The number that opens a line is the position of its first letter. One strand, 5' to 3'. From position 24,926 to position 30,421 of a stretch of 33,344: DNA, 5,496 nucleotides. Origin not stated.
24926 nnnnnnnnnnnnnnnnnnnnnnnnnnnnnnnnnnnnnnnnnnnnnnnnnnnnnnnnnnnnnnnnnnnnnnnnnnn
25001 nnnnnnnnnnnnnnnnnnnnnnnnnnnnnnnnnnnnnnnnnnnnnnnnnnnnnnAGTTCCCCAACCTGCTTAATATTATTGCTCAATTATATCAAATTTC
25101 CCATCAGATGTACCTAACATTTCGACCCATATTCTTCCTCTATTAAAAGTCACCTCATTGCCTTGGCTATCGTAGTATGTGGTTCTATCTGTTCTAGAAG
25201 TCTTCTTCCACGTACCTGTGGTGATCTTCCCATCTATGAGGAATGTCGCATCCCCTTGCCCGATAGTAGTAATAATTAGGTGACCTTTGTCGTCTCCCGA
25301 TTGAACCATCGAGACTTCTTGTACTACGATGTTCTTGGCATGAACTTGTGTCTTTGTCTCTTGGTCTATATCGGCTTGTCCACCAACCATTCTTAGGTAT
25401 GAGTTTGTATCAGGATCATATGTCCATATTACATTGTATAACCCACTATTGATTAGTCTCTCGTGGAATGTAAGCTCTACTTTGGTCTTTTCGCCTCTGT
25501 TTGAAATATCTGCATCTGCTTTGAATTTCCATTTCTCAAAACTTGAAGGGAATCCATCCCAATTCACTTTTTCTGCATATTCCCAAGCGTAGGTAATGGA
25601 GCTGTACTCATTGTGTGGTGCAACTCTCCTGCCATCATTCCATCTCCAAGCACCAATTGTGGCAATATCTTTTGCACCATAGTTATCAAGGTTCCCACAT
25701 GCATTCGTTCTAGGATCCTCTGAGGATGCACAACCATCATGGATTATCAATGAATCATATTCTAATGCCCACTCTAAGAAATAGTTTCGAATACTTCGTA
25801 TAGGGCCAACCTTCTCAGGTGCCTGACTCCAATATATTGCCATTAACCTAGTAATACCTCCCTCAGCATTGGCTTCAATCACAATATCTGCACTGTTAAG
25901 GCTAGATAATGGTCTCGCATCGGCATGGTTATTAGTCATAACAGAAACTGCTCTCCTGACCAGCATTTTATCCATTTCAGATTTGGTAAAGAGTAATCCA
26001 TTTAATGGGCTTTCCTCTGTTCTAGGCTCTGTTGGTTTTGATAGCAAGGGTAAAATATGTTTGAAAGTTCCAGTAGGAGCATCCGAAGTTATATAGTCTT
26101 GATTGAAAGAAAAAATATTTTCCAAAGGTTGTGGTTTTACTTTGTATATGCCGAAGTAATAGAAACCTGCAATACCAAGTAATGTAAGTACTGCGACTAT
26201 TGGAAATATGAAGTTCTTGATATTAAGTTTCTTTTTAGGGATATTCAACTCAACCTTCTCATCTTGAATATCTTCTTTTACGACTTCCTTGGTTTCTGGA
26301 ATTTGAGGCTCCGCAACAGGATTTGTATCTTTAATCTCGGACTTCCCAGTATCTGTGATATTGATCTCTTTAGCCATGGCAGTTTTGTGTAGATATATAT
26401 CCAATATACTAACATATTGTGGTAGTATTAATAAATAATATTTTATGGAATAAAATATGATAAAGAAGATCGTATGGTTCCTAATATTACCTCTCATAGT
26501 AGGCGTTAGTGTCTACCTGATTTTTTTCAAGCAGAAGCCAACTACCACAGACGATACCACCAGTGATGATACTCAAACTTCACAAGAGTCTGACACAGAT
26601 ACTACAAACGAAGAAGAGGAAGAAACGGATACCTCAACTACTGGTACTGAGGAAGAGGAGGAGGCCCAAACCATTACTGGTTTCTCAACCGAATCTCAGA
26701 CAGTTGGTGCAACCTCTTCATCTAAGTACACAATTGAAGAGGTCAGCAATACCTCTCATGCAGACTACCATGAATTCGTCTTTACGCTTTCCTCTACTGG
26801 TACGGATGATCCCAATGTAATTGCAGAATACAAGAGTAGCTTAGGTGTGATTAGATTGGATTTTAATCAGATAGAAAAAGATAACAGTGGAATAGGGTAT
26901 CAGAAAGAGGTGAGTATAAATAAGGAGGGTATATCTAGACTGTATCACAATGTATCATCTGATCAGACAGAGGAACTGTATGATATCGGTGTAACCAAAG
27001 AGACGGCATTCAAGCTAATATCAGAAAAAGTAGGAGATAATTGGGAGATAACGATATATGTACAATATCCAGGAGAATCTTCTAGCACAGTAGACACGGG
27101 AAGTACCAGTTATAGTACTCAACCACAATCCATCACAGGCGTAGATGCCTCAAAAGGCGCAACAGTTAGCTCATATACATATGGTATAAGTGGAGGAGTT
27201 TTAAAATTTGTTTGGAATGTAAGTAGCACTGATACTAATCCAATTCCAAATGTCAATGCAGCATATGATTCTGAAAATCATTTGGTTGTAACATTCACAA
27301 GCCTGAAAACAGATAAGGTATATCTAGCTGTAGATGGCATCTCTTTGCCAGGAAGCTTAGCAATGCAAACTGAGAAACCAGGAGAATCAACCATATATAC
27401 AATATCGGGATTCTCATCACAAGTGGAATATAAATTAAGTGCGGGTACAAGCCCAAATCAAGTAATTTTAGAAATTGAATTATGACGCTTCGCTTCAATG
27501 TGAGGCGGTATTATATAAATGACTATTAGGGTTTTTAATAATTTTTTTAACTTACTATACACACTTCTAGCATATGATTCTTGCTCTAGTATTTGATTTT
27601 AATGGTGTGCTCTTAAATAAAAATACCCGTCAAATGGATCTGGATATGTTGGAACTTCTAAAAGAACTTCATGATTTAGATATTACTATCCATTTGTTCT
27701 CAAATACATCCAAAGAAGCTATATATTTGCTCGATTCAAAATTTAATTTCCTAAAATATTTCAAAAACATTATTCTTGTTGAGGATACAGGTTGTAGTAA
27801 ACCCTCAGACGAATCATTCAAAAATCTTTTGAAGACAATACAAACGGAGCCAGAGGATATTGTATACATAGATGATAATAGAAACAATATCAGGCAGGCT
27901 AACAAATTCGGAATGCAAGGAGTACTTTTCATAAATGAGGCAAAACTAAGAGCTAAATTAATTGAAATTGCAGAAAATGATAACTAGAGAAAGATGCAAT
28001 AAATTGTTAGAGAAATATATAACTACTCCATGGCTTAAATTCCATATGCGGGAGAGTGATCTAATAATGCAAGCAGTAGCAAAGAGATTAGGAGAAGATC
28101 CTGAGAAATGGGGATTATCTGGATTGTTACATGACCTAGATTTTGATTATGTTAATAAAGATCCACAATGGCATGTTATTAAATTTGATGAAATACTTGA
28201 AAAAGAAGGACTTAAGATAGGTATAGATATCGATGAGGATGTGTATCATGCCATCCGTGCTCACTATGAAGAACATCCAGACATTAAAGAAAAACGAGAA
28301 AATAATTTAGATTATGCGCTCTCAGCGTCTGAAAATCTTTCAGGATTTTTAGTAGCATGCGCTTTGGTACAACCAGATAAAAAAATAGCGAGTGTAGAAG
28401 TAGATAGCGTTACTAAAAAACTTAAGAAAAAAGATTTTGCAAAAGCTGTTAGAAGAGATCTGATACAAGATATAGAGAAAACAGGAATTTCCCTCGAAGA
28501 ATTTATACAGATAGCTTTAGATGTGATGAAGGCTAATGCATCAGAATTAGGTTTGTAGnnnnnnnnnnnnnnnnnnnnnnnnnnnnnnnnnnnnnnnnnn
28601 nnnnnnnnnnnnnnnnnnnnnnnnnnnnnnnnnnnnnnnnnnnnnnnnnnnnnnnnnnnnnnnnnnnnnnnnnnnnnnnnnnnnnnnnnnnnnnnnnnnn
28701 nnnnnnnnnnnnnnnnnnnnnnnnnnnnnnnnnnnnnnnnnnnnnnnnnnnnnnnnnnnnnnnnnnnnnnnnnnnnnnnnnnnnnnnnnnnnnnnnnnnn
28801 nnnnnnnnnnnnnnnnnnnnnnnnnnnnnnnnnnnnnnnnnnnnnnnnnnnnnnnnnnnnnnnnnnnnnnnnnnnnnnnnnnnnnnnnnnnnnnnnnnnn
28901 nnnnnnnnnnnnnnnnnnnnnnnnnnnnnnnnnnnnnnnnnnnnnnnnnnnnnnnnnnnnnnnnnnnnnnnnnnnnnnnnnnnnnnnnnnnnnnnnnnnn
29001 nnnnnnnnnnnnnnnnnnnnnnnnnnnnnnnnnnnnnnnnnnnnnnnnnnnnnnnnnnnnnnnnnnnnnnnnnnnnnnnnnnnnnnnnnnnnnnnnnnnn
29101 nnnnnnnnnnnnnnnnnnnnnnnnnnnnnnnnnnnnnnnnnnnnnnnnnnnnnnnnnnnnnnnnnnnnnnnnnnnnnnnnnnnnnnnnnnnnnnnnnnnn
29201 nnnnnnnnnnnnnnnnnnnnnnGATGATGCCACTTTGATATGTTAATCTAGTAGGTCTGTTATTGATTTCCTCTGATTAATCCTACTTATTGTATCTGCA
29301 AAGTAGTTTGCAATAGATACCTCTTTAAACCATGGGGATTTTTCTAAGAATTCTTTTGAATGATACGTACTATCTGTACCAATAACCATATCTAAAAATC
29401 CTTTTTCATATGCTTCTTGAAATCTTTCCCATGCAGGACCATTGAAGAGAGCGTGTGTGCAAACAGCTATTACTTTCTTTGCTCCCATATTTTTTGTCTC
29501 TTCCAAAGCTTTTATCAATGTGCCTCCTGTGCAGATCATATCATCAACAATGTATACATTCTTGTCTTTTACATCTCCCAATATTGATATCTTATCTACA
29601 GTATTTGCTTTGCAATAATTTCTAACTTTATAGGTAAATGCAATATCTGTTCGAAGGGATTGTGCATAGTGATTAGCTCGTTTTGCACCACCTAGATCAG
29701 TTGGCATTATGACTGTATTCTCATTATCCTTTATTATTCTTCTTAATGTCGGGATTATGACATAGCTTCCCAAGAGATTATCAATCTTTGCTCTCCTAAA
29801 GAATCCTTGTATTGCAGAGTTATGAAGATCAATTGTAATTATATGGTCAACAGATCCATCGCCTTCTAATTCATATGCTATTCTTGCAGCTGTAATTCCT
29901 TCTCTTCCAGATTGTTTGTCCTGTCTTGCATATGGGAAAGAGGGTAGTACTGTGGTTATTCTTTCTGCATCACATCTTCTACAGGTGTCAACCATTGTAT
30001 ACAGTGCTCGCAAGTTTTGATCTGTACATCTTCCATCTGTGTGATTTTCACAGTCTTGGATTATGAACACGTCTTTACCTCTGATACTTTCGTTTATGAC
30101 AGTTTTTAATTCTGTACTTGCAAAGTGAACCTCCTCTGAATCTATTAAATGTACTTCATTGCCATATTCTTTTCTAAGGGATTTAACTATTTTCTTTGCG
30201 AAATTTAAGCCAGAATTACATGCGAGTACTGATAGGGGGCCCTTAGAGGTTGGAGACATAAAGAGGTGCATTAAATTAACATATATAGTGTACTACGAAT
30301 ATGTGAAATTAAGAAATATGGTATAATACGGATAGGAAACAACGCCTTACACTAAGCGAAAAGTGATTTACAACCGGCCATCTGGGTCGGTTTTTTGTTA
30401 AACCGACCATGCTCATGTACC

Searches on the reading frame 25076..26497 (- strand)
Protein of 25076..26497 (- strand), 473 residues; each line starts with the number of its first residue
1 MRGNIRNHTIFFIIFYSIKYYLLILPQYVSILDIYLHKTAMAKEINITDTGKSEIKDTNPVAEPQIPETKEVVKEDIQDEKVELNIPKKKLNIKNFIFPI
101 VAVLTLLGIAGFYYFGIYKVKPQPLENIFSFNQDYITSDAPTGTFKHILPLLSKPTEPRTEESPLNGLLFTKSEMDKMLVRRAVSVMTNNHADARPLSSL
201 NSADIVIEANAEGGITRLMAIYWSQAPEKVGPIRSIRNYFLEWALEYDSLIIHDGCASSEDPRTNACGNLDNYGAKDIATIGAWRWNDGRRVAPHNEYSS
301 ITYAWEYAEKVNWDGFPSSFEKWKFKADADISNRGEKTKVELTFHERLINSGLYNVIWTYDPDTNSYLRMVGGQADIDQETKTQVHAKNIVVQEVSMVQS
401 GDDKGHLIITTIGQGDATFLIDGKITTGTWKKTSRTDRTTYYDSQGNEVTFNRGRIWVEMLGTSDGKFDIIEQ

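Call 13: search_protein_families(library=pfam, proteins=[window:25076-26497:-])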
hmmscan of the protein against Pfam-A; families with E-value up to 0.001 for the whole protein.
window:25076-26497:- (473 aa): 2 families
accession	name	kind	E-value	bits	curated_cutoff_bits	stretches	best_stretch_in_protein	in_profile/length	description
PF11258.13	DUF3048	-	9.1e-36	123.7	25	1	176-312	8-146/148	Protein of unknown function (DUF3048) N-terminal domain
PF17479.7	DUF3048_C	-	3.3e-28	98.8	25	1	356-458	11-114/114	Protein of unknown function (DUF3048) C-terminal domain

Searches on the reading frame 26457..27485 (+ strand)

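Call 13: search_protein_families(library=pfam, proteins=[window:26457-27485:+])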
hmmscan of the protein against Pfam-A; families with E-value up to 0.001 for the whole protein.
window:26457-27485:+ (342 aa): 1 family
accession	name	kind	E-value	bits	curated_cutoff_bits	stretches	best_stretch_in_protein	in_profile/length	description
PF12685.13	SpoIIIAH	-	0.00015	22.2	30.6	1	8-92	6-84/191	SpoIIIAH-like protein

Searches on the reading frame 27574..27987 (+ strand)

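Call 34: search_protein_families(library=pfam, proteins=[window:27574-27987:+], max_evalue=1)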
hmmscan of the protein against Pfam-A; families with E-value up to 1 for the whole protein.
window:27574-27987:+ (137 aa): 8 families
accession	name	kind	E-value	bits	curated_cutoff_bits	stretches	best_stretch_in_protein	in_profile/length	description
PF13419.12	HAD_2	-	4.7e-16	59.9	23.8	1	24-116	83-175/178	Haloacid dehalogenase-like hydrolase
PF00702.32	Hydrolase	-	4.3e-13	50.5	26.4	1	24-113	102-191/191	haloacid dehalogenase-like hydrolase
PF13242.12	Hydrolase_like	-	7.8e-05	22.9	22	1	74-120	2-49/75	HAD-hyrolase-like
PF11019.14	DUF2608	-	0.00056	19.9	22.6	1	80-109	165-194/244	Protein of unknown function (DUF2608)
PF03031.24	NIF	-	0.0067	16.6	21.8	1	27-112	45-127/160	NLI interacting factor-like phosphatase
PF21938.1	CAP_N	-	0.014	15.9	27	1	67-112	40-85/159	CAP, N-terminal domain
PF12689.13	Acid_PPase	-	0.032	14.5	27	1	31-118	56-149/169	Acid Phosphatase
PF22891.2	KH_PNO1_2nd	-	0.22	12.2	27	1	42-71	36-65/90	Eukaryotic type KH-domain (KH-domain type I) (327.11.2)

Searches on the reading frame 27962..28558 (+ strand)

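Call 14: search_protein_families(library=ncbifam, proteins=[window:27962-28558:+])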
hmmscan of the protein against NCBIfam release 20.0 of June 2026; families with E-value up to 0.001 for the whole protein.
window:27962-28558:+ (198 aa): 0 families

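Call 32: search_protein_families(library=padloc, proteins=[window:27962-28558:+], max_evalue=1)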
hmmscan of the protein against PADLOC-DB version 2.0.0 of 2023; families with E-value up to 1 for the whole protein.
window:27962-28558:+ (198 aa): 2 families
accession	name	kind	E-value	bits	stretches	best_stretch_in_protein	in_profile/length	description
PDLC01570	typeIV_Cas11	-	0.0037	15.7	1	150-194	21-65/117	CAS-IV-A; effector_SS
PDLC01037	Csx1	-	0.014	12.9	1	61-195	105-221/320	ARF+Nuclease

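Call 34: search_protein_families(library=pfam, proteins=[window:27962-28558:+], max_evalue=1)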
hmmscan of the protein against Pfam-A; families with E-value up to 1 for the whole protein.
window:27962-28558:+ (198 aa): 2 families
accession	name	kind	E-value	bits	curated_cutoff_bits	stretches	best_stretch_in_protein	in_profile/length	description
PF01966.28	HD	-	5.5e-08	33.5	22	1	28-107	4-93/116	HD domain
PF11042.13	DUF2750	-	0.0091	16.5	27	1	156-195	40-79/102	Protein of unknown function (DUF2750)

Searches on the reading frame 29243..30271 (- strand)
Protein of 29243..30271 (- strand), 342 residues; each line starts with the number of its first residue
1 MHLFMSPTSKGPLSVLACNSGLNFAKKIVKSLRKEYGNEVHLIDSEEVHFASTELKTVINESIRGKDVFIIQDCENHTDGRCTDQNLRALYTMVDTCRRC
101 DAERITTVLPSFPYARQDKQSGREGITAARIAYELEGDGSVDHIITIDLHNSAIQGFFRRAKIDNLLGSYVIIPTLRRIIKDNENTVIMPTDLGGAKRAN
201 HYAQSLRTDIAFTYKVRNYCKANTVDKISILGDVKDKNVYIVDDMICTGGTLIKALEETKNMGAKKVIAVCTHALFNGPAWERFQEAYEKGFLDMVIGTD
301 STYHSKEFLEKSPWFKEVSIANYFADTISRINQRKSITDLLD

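Call 9: find_encoding_contigs(protein=window:29243-30271:-, flank=10000, max_places=10)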
Protein window:29243-30271:- (342 aa): no gene with exactly this product is on record in the collection.

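Call 14: search_protein_families(library=ncbifam, proteins=[window:29243-30271:-])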
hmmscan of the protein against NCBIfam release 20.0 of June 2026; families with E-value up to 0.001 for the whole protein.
window:29243-30271:- (342 aa): 25 families
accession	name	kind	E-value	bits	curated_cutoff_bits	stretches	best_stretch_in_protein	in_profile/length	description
TIGR01251.1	ribP_PPkin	subfamily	3.3e-84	282.4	113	1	18-342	6-309/309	ribose-phosphate diphosphokinase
NF005299.0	PRK06827.1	subfamily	4.5e-82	275.8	327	1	10-342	6-369/383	phosphoribosylpyrophosphate synthetase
NF002320.0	PRK01259.1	subfamily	1.5e-75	254.5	297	1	13-340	7-313/316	ribose-phosphate diphosphokinase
NF002844.0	PRK03092.1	equivalog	3.4e-62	210.6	438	1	39-342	32-323/326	ribose-phosphate diphosphokinase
NF002618.0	PRK02269.1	equivalog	2.3e-58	198.3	460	1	12-341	5-316/321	ribose-phosphate diphosphokinase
NF002758.0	PRK02812.1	equivalog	9.8e-55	186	518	1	13-340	22-328/330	ribose-phosphate pyrophosphokinase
NF001815.0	PRK00553.1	equivalog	1.3e-54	185.5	484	1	24-340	17-320/332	ribose-phosphate pyrophosphokinase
NF003428.0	PRK04923.1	equivalog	1.2e-49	169.3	536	1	13-340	7-316/319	ribose-phosphate diphosphokinase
NF002686.0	PRK02458.1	equivalog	2.9e-44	151.8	506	1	13-340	10-315/323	ribose-phosphate diphosphokinase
NF002095.0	PRK00934.1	equivalog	5.6e-40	137.3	296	1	26-302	10-267/287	ribose-phosphate diphosphokinase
NF005537.0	PRK07199.1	subfamily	4.4e-25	88.4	322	1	25-307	11-278/301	ribose-phosphate diphosphokinase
NF002620.0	PRK02277.1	subfamily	8.2e-07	28.9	115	1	185-270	87-175/201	orotate phosphoribosyltransferase-like protein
TIGR01203.1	HGPRTase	equivalog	2.4e-06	27.4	150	1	208-271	51-119/167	hypoxanthine phosphoribosyltransferase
NF001097.0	PRK00129.1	equivalog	1.6e-05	24.7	114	1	230-274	118-162/209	uracil phosphoribosyltransferase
TIGR00336.1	pyrE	equivalog_domain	4.3e-05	23.4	106.8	1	180-295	49-167/173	orotate phosphoribosyltransferase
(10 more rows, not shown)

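Call 15: find_related_loci(query=window:29243-30271:-, collection=genome_contigs, flank=4000)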
Query window:29243-30271:- (342 aa) in genome_contigs; peptide patterns used: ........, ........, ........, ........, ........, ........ (x = any residue, [..] = any of these).
56 stretches matched a pattern; 18 encode a relative of the query (tblastn E <= 1e-3); 18 distinct loci.
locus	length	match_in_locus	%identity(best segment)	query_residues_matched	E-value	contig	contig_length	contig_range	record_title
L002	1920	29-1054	93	1-342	0e+0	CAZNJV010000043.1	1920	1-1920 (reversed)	MAG TPA_asm: uncultured Candidatus Saccharibacteria bacterium isolate SRP263991_co3_616 genome assembly, contig: NODE_11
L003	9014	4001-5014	93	5-342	0e+0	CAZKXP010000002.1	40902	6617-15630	MAG TPA_asm: uncultured Candidatus Saccharibacteria bacterium isolate binchicken_co117_335 genome assembly, contig: NODE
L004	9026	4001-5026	91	1-342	0e+0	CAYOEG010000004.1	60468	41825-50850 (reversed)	MAG TPA_asm: uncultured Candidatus Saccharibacteria bacterium isolate SRP294416_co1_479 genome assembly, contig: NODE_63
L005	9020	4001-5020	85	3-342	0e+0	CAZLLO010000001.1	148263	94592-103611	MAG TPA_asm: uncultured Candidatus Saccharibacteria bacterium isolate SRP192927_co3_300 genome assembly, contig: NODE_93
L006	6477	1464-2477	84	5-342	0e+0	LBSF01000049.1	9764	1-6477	MAG: candidate division WS6 bacterium GW2011_GWC2_36_7 US24_C0049, whole genome shotgun sequence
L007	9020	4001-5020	84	3-342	0e+0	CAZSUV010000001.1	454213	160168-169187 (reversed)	MAG TPA_asm: uncultured Candidatus Saccharibacteria bacterium isolate SRP302447_co3_161 genome assembly, contig: NODE_41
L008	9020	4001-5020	83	3-342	0e+0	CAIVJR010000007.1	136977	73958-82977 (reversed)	uncultured bacterium isolate Loclat_bin-19700 genome assembly, contig: bin-19700:07/10, whole genome shotgun sequence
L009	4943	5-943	86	30-342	0e+0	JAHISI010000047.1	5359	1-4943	MAG: Patescibacteria group bacterium isolate MM_PC_MetaG.mb.168 MM_PC_MetaG.mb.168_k141_1088385, whole genome shotgun se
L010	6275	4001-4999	67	10-342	2e-158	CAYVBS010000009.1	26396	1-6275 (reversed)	MAG TPA_asm: uncultured Candidatus Saccharibacteria bacterium isolate SRP144015_co1_116 genome assembly, contig: NODE_93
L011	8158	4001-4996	67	10-341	4e-152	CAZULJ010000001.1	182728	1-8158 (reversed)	MAG TPA_asm: uncultured Candidatus Saccharibacteria bacterium isolate binchicken_co27_145 genome assembly, contig: NODE_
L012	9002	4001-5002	67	8-341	5e-151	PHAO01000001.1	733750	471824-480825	MAG: Candidatus Dojkabacteria bacterium HGW-Dojkabacteria-1 bjp_ig2158_scaffold_0, whole genome shotgun sequence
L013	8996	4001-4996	67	10-341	8e-153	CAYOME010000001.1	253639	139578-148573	MAG TPA_asm: uncultured Candidatus Saccharibacteria bacterium isolate SRP294416_co1_589 genome assembly, contig: NODE_10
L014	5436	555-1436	28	46-340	2e-27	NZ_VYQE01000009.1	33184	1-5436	Histidinibacterium aquaticum strain 176SS1-4 contig9, whole genome shotgun sequence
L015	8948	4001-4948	28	22-332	6e-23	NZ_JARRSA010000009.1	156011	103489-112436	Roseicyclus salinarum strain SDUM158017 scaffold_9_length=156012, whole genome shotgun sequence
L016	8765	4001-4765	29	46-302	7e-20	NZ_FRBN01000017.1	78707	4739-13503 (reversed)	Roseovarius marisflavi strain DSM 29327, whole genome shotgun sequence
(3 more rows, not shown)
